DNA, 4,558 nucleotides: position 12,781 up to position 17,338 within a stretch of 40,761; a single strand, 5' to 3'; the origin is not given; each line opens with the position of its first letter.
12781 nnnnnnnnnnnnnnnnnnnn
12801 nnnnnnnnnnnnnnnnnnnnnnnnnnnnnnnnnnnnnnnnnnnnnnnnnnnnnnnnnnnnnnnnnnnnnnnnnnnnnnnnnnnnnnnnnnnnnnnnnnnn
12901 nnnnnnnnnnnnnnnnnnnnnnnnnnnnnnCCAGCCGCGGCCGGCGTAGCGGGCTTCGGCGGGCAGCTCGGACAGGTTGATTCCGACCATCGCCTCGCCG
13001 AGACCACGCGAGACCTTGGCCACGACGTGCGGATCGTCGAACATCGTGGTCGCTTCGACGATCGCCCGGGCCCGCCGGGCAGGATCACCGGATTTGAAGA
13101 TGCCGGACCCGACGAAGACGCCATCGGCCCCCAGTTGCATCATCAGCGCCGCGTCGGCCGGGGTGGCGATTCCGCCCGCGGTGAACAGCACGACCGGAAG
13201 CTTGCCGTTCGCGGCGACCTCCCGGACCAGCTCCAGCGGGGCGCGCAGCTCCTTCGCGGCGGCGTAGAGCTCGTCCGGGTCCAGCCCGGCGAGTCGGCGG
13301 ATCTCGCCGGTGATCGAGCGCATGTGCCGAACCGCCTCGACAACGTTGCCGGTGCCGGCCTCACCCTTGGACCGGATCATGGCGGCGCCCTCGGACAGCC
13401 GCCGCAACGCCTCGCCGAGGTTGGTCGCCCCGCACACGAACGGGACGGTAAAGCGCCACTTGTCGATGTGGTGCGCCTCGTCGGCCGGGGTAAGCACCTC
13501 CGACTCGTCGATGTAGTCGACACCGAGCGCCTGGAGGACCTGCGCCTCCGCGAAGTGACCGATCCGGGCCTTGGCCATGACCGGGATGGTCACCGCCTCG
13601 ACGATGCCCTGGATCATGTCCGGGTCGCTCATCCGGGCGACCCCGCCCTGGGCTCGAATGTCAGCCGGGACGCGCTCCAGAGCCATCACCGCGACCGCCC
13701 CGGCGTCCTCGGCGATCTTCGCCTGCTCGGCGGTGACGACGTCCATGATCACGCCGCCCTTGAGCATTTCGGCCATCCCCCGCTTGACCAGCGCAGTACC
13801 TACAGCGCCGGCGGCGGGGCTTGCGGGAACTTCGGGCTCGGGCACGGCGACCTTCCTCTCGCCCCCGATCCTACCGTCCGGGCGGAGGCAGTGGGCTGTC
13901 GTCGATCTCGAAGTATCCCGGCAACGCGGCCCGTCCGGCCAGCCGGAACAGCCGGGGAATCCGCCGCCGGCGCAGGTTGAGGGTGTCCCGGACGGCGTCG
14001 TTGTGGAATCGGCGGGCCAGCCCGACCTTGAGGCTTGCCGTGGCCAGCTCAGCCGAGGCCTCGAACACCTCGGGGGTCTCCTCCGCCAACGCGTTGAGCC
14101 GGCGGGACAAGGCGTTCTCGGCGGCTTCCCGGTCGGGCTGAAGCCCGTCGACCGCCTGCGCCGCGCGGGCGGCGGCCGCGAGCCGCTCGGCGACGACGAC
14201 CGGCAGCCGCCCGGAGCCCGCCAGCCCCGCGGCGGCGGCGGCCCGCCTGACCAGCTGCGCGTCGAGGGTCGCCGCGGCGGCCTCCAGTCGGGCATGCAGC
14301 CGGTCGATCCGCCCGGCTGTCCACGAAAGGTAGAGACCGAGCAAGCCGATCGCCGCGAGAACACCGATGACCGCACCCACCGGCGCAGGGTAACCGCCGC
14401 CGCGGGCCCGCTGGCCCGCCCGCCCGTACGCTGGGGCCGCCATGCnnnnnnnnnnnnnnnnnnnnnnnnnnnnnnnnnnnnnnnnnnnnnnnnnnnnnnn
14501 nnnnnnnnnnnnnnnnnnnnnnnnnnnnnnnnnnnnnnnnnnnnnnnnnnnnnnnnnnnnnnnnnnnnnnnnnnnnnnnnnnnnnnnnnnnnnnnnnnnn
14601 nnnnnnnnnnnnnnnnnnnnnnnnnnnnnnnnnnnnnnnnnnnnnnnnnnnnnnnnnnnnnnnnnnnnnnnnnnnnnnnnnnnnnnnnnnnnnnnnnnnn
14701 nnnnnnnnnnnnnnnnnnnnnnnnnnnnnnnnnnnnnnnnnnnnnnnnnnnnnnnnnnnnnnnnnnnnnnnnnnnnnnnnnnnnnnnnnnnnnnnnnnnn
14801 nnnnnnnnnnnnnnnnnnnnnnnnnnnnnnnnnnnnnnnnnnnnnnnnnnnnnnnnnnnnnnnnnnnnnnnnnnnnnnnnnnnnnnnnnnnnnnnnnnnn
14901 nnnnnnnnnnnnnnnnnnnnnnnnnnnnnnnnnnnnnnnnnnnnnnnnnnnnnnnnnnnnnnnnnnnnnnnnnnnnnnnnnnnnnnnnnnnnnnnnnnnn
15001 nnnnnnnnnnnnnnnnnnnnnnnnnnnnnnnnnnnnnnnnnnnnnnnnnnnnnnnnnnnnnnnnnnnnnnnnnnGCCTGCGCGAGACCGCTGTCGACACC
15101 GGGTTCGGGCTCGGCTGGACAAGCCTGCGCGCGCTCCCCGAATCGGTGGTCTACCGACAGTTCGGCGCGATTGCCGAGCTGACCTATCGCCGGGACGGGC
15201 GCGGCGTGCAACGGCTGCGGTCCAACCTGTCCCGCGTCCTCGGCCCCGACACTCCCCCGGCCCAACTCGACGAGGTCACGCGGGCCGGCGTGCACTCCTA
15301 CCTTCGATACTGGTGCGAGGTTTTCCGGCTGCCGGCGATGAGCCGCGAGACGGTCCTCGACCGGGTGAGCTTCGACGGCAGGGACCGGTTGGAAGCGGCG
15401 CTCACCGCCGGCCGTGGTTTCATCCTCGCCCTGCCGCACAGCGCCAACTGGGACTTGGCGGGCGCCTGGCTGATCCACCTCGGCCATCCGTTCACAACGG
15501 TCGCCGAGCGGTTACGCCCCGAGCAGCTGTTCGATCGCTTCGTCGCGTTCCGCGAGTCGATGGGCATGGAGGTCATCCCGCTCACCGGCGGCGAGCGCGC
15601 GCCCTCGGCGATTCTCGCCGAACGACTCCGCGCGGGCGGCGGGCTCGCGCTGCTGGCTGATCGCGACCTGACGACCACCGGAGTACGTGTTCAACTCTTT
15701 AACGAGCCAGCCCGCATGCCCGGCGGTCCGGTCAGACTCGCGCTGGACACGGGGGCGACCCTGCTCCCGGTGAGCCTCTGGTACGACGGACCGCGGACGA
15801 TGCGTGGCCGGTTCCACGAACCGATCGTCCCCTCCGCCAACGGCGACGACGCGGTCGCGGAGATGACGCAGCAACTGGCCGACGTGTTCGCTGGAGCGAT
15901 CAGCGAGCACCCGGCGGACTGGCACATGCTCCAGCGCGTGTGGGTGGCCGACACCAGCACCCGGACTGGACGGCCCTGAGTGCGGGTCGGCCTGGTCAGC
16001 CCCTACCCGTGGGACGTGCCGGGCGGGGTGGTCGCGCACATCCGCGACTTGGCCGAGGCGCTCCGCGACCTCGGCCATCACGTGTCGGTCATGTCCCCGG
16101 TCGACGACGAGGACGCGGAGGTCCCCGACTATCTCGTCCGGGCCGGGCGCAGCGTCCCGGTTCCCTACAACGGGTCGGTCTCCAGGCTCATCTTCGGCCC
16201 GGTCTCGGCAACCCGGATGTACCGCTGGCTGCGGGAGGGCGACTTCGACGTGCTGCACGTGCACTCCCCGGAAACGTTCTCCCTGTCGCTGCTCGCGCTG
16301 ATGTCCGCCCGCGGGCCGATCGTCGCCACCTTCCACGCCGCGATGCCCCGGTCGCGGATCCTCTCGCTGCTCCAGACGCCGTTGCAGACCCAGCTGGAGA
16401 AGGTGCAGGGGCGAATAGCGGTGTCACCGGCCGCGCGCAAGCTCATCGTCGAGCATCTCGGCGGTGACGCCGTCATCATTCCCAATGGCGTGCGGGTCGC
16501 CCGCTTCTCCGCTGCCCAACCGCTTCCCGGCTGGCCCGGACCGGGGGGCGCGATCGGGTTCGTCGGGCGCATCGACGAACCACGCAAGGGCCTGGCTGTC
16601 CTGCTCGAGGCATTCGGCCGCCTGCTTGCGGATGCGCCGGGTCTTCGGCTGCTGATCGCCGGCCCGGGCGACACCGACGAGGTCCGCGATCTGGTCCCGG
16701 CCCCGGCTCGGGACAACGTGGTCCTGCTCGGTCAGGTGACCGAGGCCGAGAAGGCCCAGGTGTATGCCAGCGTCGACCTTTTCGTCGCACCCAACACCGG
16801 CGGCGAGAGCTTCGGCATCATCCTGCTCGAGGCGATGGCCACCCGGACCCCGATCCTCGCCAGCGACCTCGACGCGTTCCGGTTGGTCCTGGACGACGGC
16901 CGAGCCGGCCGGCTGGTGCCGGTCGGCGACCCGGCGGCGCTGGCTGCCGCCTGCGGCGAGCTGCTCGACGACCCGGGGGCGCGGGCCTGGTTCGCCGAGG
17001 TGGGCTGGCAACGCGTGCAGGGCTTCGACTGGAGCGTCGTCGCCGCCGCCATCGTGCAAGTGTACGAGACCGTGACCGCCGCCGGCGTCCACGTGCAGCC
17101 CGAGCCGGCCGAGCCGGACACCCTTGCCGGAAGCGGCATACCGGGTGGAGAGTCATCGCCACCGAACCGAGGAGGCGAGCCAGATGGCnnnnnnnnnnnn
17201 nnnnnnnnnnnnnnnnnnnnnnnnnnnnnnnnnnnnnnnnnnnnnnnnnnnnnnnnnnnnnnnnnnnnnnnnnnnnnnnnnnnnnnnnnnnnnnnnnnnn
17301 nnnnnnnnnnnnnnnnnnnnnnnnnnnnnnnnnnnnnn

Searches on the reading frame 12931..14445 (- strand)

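Call 66: search_protein_families(library=pfam, proteins=[window:12931-14445:-], max_evalue=0.001)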
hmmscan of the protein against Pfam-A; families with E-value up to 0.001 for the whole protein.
window:12931-14445:- (505 aa): 5 families
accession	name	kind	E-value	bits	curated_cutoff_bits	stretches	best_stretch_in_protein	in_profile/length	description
PF01680.23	SOR_SNZ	-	3.1e-107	357.5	27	1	219-423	3-207/207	SOR/SNZ family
PF05690.20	ThiG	-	5.5e-10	39.5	23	1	407-466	167-224/247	Thiazole biosynthesis protein ThiG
PF01207.24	Dus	-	0.00033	20.3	20.4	0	406-450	175-218/311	Dihydrouridine synthase (Dus)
PF17935.6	TetR_C_27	-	0.0005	20.6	26.1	0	446-480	61-95/106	Tetracyclin repressor-like, C-terminal domain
PF00977.27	His_biosynth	-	0.00051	20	23.6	0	393-455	51-111/228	Histidine biosynthesis protein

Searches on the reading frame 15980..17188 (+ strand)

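Call 66: search_protein_families(library=pfam, proteins=[window:15980-17188:+], max_evalue=0.001)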
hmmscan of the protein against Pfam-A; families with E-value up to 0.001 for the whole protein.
window:15980-17188:+ (403 aa): 7 families
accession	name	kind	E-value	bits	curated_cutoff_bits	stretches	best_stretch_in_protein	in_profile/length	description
PF13692.12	Glyco_trans_1_4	-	2.6e-36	125.4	27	1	192-331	4-142/142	Glycosyl transferases group 1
PF13439.12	Glyco_transf_4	-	2e-30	106.5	28.5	1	14-175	1-170/170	Glycosyltransferase Family 4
PF00534.26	Glycos_transf_1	-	2.3e-26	92.8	26.4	1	192-339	18-166/172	Glycosyl transferases group 1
PF13579.12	Glyco_trans_4_4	-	4e-19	69.9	29.7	1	15-170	1-158/158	Glycosyl transferase 4-like domain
PF13524.12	Glyco_trans_1_2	-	3.1e-07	30.9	25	1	215-354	8-138/144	Glycosyl transferase-like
PF20706.3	GT4-conflict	-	2.7e-05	23.8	26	0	194-296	202-312/385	Family 4 Glycosyltransferase in conflict systems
PF13477.12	Glyco_trans_4_2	-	9.4e-05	23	23.4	1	20-119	12-107/139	Glycosyl transferase 4-like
